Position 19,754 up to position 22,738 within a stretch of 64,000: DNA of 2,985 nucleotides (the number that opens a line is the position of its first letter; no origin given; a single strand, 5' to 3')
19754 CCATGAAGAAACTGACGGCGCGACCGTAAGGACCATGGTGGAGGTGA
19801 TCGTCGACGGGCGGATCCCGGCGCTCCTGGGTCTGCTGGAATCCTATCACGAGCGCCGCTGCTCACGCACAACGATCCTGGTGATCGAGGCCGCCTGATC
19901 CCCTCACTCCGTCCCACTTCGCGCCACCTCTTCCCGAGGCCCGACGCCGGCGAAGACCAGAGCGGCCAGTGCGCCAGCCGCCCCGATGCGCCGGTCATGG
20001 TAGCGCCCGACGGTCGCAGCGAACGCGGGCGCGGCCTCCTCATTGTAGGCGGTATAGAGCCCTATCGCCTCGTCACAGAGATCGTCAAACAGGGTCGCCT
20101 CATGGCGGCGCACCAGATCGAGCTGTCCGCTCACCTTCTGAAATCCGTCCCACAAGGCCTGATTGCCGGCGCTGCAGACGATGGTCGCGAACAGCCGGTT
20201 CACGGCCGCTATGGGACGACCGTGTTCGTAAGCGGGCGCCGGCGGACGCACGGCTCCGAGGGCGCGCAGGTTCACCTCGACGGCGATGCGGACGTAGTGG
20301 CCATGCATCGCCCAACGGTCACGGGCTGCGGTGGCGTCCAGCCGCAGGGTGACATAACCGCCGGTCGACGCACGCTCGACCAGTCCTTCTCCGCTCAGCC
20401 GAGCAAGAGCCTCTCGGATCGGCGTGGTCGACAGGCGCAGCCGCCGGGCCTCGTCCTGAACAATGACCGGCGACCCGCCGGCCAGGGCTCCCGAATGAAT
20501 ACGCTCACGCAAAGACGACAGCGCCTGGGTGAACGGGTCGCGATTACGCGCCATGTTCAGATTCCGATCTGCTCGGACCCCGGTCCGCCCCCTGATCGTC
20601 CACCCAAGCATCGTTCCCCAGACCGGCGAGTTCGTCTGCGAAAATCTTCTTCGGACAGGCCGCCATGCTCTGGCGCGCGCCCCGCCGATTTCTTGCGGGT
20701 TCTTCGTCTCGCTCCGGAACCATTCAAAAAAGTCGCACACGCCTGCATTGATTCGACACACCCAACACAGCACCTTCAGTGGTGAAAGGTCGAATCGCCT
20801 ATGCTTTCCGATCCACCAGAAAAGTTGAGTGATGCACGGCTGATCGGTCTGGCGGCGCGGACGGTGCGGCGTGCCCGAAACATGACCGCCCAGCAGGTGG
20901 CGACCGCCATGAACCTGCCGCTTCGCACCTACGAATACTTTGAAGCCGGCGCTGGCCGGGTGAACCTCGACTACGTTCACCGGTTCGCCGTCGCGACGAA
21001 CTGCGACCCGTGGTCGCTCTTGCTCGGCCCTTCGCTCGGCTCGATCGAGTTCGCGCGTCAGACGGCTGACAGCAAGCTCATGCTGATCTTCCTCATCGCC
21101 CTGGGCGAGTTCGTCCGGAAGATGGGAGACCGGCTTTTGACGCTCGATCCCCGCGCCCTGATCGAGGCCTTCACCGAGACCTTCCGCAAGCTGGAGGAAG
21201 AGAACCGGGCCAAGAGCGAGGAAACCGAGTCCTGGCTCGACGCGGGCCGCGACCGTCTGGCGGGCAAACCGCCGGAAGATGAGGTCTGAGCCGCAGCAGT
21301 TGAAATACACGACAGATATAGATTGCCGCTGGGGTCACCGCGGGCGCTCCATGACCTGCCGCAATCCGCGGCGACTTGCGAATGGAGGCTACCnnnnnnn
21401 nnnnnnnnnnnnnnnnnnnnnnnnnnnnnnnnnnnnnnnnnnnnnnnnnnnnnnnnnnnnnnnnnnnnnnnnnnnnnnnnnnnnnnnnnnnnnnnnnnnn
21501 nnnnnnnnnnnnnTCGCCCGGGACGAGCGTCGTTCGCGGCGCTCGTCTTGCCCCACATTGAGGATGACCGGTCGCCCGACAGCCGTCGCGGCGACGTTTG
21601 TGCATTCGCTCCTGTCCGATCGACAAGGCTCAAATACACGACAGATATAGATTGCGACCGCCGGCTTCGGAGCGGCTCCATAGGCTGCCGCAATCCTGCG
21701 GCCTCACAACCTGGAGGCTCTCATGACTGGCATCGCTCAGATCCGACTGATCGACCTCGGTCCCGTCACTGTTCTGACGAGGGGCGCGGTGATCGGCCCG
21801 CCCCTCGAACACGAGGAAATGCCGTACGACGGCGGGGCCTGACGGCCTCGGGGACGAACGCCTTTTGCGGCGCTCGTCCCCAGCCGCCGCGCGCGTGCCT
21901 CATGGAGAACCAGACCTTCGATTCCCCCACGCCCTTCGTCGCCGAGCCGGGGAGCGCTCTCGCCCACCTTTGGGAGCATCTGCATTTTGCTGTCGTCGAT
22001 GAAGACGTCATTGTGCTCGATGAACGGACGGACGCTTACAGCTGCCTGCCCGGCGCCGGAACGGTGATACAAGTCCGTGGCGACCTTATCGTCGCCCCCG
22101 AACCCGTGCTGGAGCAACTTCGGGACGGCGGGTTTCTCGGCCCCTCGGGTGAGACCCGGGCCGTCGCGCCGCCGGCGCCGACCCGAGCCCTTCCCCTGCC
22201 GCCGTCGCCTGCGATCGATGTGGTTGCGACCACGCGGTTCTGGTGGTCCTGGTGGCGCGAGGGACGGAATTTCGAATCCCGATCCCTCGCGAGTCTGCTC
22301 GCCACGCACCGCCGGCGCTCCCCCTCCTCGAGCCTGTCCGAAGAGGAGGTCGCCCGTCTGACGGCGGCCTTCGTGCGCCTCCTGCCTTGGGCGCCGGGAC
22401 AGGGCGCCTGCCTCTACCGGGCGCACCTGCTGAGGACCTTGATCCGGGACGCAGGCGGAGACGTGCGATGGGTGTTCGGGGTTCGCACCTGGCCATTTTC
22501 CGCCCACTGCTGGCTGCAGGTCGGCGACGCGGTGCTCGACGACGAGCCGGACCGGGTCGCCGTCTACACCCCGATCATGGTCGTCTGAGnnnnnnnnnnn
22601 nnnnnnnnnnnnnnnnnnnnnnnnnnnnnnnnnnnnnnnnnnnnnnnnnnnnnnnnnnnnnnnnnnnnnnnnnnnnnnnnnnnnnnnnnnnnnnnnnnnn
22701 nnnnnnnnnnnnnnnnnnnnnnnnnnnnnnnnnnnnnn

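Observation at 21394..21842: Two tandem lasso-peptide precursor genes that the ORF track misses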

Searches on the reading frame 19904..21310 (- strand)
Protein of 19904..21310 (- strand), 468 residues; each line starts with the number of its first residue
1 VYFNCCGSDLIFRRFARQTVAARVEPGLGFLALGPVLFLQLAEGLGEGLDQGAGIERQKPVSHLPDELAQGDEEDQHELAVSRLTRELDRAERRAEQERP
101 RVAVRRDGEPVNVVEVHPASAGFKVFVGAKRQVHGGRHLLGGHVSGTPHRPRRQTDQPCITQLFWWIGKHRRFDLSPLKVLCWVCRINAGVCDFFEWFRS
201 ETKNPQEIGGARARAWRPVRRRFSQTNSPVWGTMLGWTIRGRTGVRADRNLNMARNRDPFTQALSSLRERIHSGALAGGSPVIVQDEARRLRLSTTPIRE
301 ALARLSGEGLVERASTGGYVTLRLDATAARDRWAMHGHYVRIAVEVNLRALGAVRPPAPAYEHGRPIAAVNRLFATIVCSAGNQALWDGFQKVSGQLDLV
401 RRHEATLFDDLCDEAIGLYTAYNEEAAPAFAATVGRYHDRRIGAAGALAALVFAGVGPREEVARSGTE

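Call 7: search_protein_families(library=pfam, proteins=[window:19904-21310:-], max_evalue=0.01)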
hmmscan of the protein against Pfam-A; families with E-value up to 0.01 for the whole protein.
window:19904-21310:- (468 aa): 1 family
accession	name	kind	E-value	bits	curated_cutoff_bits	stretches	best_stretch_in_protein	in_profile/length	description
PF00392.27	GntR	-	9.4e-09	35.3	27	1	265-318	7-61/64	Bacterial regulatory proteins, gntR family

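Call 8: search_protein_families(library=ncbifam, proteins=[window:19904-21310:-], max_evalue=0.01)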
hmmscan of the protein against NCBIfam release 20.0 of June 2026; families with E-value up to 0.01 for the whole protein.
window:19904-21310:- (468 aa): 2 families
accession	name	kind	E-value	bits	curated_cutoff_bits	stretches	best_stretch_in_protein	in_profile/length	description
TIGR03338.1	phnR_burk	equivalog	5.1e-06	26.3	271.5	1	266-315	19-68/212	phosphonate utilization associated transcriptional regulator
NF008504.0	PRK11414.1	equivalog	0.0014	18.4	225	1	264-306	17-59/221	GntR family transcriptional regulator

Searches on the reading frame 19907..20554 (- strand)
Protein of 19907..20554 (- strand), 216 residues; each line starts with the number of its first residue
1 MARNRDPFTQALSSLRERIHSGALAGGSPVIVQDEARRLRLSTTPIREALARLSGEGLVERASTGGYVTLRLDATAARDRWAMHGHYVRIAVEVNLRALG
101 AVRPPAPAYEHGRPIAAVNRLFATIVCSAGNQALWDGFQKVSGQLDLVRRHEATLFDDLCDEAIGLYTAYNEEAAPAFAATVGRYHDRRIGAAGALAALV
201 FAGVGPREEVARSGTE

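Call 60: search_protein_families(library=pfam, proteins=[window:19907-20554:-], max_evalue=0.1)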
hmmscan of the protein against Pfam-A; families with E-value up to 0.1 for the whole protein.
seq(216 aa): 1 family
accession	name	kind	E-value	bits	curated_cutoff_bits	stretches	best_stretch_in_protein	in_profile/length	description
PF00392.27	GntR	-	3.3e-09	36.7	27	1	13-66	7-61/64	Bacterial regulatory proteins, gntR family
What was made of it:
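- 19904..20554 (-): GntR-family regulator 2 (216 aa; internal start of the 468-aa ORF). PF00392 GntR, 3.3e-9 on the 216-aa form (call 60).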

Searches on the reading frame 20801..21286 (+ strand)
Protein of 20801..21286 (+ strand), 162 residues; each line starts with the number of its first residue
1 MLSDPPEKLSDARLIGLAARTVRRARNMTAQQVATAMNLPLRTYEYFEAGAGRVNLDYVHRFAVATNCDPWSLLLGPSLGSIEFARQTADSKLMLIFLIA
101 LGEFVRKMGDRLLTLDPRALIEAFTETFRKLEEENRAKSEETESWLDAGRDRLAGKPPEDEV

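Call 60: search_protein_families(library=pfam, proteins=[window:20801-21286:+], max_evalue=0.1)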
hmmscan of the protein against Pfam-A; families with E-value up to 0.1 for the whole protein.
window:20801-21286:+ (162 aa): 3 families
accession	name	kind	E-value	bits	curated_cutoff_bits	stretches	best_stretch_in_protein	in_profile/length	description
PF13560.12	HTH_31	-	2.8e-05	24.8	27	1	16-69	3-57/64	Helix-turn-helix domain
PF01381.28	HTH_3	-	0.0014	19.1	23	1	21-70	3-52/55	Helix-turn-helix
PF20432.4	Xre-like-HTH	-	0.047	14.4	25.8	0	18-53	14-49/63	Antitoxin Xre-like helix-turn-helix domain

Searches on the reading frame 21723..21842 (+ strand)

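Call 8: search_protein_families(library=ncbifam, proteins=[window:21723-21842:+], max_evalue=0.01)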
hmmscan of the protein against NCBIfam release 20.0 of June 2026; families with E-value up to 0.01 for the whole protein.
window:21723-21842:+ (39 aa): 1 family
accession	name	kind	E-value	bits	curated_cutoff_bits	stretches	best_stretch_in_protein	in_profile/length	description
NF033522.2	lasso_benenodin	subfamily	0.0072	16.2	33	0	9-29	11-30/43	benenodin family lasso peptide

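Call 29: search_protein_families(library=pfam, proteins=[window:21723-21839:+], max_evalue=10)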
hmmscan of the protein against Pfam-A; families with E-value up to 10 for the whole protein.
window:21723-21839:+ (39 aa): 1 family
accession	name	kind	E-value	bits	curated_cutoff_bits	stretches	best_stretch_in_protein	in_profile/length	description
PF24178.1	Subterisin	-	0.0054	17.1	27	1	9-29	11-31/42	Lasso peptide subterisin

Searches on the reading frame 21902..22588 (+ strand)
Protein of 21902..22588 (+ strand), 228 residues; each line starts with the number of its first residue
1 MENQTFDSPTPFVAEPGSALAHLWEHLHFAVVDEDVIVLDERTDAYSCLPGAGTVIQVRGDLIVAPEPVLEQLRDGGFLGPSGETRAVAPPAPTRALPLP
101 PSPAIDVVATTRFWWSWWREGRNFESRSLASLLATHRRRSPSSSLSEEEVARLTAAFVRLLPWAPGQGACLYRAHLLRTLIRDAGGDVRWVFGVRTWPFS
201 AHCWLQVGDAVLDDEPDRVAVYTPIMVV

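Call 7: search_protein_families(library=pfam, proteins=[window:21902-22588:+], max_evalue=0.01)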
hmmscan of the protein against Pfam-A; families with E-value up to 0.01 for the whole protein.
window:21902-22588:+ (228 aa): 2 families
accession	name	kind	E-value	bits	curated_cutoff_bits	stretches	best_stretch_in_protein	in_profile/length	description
PF13471.12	Transglut_core3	-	3.3e-22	79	26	1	126-226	13-116/117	Transglutaminase-like superfamily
PF01841.26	Transglut_core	-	0.00021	21.9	23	1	165-207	49-96/108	Transglutaminase-like superfamily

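Call 8: search_protein_families(library=ncbifam, proteins=[window:21902-22588:+], max_evalue=0.01)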
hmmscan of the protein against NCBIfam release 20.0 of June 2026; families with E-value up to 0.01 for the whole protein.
window:21902-22588:+ (228 aa): 1 family
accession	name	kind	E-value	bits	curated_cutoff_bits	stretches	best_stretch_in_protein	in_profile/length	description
NF033537.1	lasso_biosyn_B2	equivalog_domain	2.5e-20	73.2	33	1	123-228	21-132/132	lasso peptide biosynthesis B2 protein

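Call 27: search_solved_structures(query=window:21902-22585:+, max_evalue=1, show_alignments=2)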
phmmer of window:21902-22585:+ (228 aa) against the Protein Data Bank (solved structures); distinct sequences matched with E-value up to 1: 0.

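Call 32: find_homologous_proteins(query=window:21902-22585:+, max_evalue=0.001)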
Query window:21902-22585:+ (228 aa): 343 proteins with E <= 0.001 among 2323 candidates; the best 120 are listed.
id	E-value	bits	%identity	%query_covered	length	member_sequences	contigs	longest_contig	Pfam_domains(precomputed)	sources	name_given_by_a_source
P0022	2.4e-151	520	100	100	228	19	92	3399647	PF13471.13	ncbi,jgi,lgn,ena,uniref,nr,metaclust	ncbi:MAG: lasso peptide biosynthesis B2 protein [Alphaproteobacteria bacterium]|jgi:hypothetical pro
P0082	1.7e-132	458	89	100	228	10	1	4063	PF13471.13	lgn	-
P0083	6.6e-129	447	88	100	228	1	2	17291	PF13471.13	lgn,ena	-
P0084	1.1e-126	439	86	100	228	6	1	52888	PF13471.13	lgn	-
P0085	4.3e-126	437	86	100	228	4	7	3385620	PF13471.13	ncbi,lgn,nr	ncbi:lasso peptide biosynthesis B2 protein [Brevundimonas diminuta]|nr:lasso peptide biosynthesis B2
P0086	5.0e-123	427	85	100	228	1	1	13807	PF13471.13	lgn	-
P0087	5.1e-116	404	79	100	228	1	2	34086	PF13471.13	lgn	-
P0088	1.4e-107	377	74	100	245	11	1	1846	PF13471.13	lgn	-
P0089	9.5e-103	361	72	100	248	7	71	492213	PF13471.13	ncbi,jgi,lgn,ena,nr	ncbi:MAG: lasso peptide biosynthesis B2 protein [Brevundimonas sp.]|jgi:Transglutaminase-like superf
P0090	2.7e-66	242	54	93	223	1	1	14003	PF13471.13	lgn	-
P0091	1.5e-65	239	58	89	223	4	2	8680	PF13471.13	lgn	-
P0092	8.7e-65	237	67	75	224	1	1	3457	-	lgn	-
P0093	1.4e-63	233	55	89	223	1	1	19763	PF13471.13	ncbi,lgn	-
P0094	5.4e-52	195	50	90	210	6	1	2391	PF13471.13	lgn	-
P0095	1.4e-50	190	51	91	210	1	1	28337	PF13471.13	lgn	-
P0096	9.1e-50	187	50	91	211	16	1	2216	PF13471.13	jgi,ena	-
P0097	1.3e-49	187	48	91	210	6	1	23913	PF13471.13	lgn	-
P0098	3.1e-49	186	52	90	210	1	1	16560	PF13471.13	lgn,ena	-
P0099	4.5e-49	185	47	96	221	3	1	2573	PF13471.13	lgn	-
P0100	1.6e-48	183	48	91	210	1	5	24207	PF13471.13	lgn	-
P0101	6.2e-48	181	48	93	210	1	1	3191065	PF13471.13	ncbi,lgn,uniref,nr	ncbi:hypothetical protein QE419_002555 [Brevundimonas vesicularis]|uniref:lasso peptide biosynthesis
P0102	2.1e-47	180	46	90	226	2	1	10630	PF13471.13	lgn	-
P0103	2.6e-47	179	46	90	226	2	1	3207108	PF13471.13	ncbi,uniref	ncbi:lasso peptide biosynthesis B2 protein [Brevundimonas sp. S1H14]|uniref:lasso peptide biosynthes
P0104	3.4e-47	179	45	100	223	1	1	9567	PF13471.13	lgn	-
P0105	1.2e-46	177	46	90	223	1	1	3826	PF13471.13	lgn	-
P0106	1.9e-46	177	46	95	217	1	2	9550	PF13471.13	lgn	-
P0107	3.1e-46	176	48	91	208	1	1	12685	PF13471.13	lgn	-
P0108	3.2e-46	176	50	91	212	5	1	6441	PF13471.13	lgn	-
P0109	4.5e-46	175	48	90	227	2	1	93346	PF13471.13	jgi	-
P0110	6.1e-46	175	49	89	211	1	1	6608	PF13471.13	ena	-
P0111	6.3e-46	175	50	89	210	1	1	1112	PF13471.13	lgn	-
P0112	7.7e-46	175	49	89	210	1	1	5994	PF13471.13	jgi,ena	-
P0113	1.3e-45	174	48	88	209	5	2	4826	PF13471.13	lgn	-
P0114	1.7e-45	173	50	88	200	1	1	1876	PF13471.13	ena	-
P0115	2.7e-45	173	46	91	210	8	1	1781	PF13471.13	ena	-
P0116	2.9e-45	173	48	91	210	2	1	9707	PF13471.13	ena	-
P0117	3.2e-45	173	47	91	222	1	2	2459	PF13471.13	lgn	-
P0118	5.4e-45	172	50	88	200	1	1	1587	PF13471.13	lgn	-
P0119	6.4e-45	172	44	89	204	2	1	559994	PF13471.13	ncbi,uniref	ncbi:lasso peptide biosynthesis B2 protein [Brevundimonas nasdae]|uniref:lasso peptide biosynthesis 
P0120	9.2e-45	171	48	90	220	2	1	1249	PF13471.13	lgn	-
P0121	9.2e-45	171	76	33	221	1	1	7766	PF13471.13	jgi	-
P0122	1.4e-44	171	48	93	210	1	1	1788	PF13471.13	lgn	-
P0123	1.8e-44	170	44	96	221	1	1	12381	PF13471.13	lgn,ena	-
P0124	2.3e-44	170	44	96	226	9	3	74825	PF13471.13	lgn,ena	-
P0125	2.5e-44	170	43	91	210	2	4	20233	PF13471.13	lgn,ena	-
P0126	3.1e-44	169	44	89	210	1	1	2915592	PF13471.13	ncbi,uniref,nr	ncbi:lasso peptide biosynthesis B2 protein [Brevundimonas sp. PAMC22021]|uniref:lasso peptide biosyn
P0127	6.4e-44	168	45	90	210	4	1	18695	PF13471.13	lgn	-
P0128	6.6e-44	168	45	98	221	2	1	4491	PF13471.13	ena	-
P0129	7.6e-44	168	48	89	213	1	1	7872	PF13471.13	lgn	-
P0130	1.2e-43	167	43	90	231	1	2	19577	PF13471.13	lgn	-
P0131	1.5e-43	167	42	90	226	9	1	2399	PF13471.13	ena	-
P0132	1.8e-43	167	49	90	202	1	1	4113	PF13471.13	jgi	jgi:hypothetical protein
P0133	2.5e-43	166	48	89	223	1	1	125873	PF13471.13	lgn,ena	-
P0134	3.5e-43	166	46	93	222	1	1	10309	PF13471.13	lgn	-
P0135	3.7e-43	166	49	87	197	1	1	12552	PF13471.13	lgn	-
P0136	5.1e-43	165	45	89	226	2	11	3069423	PF13471.13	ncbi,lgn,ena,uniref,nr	ncbi:lasso peptide biosynthesis B2 protein [Brevundimonas aurantiaca]|uniref:lasso peptide biosynthe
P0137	6.4e-43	165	41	95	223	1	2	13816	PF13471.13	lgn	-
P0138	7.4e-43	165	43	91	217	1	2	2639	PF13471.13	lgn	-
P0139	7.8e-43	165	44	89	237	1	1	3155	PF13471.13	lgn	-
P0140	8.7e-43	165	45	89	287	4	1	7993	PF13471.13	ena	-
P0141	1.3e-42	164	44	95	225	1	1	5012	PF13471.13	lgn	-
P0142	2.4e-42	163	47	89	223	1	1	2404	PF13471.13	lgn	-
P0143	4.1e-42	162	47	88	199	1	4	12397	PF13471.13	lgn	-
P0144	8.8e-42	161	46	90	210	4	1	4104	PF13471.13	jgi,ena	-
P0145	9.6e-42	161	45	90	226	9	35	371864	PF13471.13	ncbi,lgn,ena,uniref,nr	ncbi:MAG TPA: lasso peptide biosynthesis B2 protein [Brevundimonas sp.]|uniref:lasso peptide biosynt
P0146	1.2e-41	161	41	93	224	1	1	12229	PF13471.13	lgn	-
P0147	2.4e-41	160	43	97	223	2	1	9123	PF13471.13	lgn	-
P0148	5.7e-41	159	46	90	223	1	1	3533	PF13471.13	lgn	-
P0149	6.4e-41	159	45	91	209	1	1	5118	PF13471.13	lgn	-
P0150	6.9e-41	158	43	91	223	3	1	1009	PF13471.13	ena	-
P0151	1.1e-40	158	43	95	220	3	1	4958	PF13471.13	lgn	-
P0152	1.2e-40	158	45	93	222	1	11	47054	PF13471.13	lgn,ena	-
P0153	1.3e-40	157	46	88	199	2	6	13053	PF13471.13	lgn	-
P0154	1.6e-40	157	43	89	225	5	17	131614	PF13471.13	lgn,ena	-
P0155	1.6e-40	157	44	89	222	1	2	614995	PF13471.13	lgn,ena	-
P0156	2.3e-40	157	44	90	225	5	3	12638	PF13471.13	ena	-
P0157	3.4e-40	156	43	91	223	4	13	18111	PF13471.13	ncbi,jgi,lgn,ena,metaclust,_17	metaclust:\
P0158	4.5e-40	156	44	90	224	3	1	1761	PF13471.13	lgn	-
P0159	1.0e-39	155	41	89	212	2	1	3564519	PF13471.13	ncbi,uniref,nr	ncbi:lasso peptide biosynthesis B2 protein [Brevundimonas sp. LM2]|uniref:lasso peptide biosynthesis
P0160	1.3e-39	154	43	89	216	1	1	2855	PF13471.13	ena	-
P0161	1.4e-39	154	40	91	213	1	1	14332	PF13471.13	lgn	-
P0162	1.5e-39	154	43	93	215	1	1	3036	PF13471.13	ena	-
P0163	2.0e-39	154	41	90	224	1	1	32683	PF13471.13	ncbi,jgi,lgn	-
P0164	2.8e-39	153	43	89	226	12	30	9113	PF13471.13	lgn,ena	-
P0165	4.6e-39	152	43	89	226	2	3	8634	PF13471.13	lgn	-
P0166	6.7e-39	152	42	89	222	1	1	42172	PF13471.13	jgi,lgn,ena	-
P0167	8.1e-39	152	45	86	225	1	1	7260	PF13471.13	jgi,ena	-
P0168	1.0e-38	151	41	89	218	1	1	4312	PF13471.13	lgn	-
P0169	3.9e-38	149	42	89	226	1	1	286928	PF13471.13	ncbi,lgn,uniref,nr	ncbi:lasso peptide biosynthesis B2 protein [Brevundimonas viscosa]|uniref:Transglutaminase-like supe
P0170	4.4e-38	149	42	91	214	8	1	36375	PF13471.13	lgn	-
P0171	4.7e-38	149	42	91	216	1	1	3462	PF13471.13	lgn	-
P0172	5.3e-38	149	42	91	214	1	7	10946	PF13471.13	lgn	-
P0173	1.1e-37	148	42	91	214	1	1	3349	PF13471.13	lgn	-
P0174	3.3e-37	146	42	90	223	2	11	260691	PF13471.13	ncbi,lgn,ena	ncbi:MAG: lasso peptide biosynthesis B2 protein [Pseudomonadota bacterium]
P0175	3.5e-37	146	41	89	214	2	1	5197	PF13471.13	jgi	jgi:hypothetical protein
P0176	3.6e-37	146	40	93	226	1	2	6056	PF13471.13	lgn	-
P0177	2.1e-36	144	39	89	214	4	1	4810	PF13471.13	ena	-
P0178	2.5e-36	143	42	93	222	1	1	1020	PF13471.13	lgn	-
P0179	2.7e-36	143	42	88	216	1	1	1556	PF13471.13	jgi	-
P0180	3.3e-36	143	41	91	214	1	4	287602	PF13471.13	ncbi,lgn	-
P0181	3.9e-36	143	42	89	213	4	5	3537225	PF13471.13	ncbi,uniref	ncbi:lasso peptide biosynthesis B2 protein [Brevundimonas diminuta]|uniref:lasso peptide biosynthesi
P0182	4.2e-36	143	41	91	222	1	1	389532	PF13471.13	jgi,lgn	jgi:hypothetical protein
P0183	4.2e-36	143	40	91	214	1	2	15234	PF13471.13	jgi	jgi:hypothetical protein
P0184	5.5e-36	142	37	94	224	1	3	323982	PF13471.13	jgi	jgi:hypothetical protein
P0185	5.6e-36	142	41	88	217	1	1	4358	PF13471.13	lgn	-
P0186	5.7e-36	142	40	89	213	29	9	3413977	PF13471.13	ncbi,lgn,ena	-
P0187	5.8e-36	142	41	89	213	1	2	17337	PF13471.13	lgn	-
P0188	5.9e-36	142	41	90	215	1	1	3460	PF13471.13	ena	-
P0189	6.2e-36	142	42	89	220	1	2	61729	PF13471.13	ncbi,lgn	-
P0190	2.0e-35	141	41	90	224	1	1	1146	PF13471.13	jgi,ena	jgi:hypothetical protein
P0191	2.7e-35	140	40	92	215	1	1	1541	PF13471.13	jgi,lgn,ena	-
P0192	2.8e-35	140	39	90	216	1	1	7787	PF13471.13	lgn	-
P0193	3.7e-35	140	43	89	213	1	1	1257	PF13471.13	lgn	-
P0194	4.1e-35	140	40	90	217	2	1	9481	PF13471.13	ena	-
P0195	8.1e-35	139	41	88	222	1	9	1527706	PF13471.13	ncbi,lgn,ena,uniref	ncbi:lasso peptide biosynthesis B2 protein [Phenylobacterium sp.]|uniref:lasso peptide biosynthesis 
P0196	1.2e-34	138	40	89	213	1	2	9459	PF13471.13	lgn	-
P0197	1.3e-34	138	40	89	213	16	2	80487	PF13471.13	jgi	-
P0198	1.4e-34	138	40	86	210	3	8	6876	PF13471.13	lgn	-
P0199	2.0e-34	137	44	89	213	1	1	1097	PF13471.13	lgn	-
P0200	2.4e-34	137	40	91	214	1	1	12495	PF13471.13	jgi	jgi:hypothetical protein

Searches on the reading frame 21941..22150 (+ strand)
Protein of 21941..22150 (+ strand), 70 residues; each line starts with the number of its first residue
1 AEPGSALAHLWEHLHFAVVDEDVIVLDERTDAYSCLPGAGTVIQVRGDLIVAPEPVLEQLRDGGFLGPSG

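Call 89: search_solved_structures(query=A6, max_evalue=10, show_alignments=2)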
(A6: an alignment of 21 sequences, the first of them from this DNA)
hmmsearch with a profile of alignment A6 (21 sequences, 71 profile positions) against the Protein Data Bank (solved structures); distinct sequences matched with E-value up to 10: 2.
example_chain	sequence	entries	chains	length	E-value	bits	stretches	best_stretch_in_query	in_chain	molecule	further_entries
5n35_A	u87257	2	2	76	1.6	11.8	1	33-70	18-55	PolB1 Binding Protein 2 (PBP2) | PolB1 Binding Protein 2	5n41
7po9_A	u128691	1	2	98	3.4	10.8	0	32-62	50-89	LD30467p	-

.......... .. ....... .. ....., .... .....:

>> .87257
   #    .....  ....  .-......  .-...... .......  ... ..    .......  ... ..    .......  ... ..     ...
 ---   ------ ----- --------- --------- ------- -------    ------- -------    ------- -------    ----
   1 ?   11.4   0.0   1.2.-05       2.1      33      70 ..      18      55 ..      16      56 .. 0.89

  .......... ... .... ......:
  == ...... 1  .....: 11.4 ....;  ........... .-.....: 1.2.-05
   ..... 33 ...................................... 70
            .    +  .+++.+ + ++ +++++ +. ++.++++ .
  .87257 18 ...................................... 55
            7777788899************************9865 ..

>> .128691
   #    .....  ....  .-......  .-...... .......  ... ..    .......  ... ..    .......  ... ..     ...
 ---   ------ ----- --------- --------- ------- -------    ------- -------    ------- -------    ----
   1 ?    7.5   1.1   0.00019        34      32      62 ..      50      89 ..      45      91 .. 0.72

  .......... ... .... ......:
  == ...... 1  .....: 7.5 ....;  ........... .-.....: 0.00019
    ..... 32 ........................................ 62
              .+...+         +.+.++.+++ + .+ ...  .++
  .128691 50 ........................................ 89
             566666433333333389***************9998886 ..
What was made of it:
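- On Lasso peptide biosynthetic gene cluster (class II): A profile search of the PDB gave nothing (call 89).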
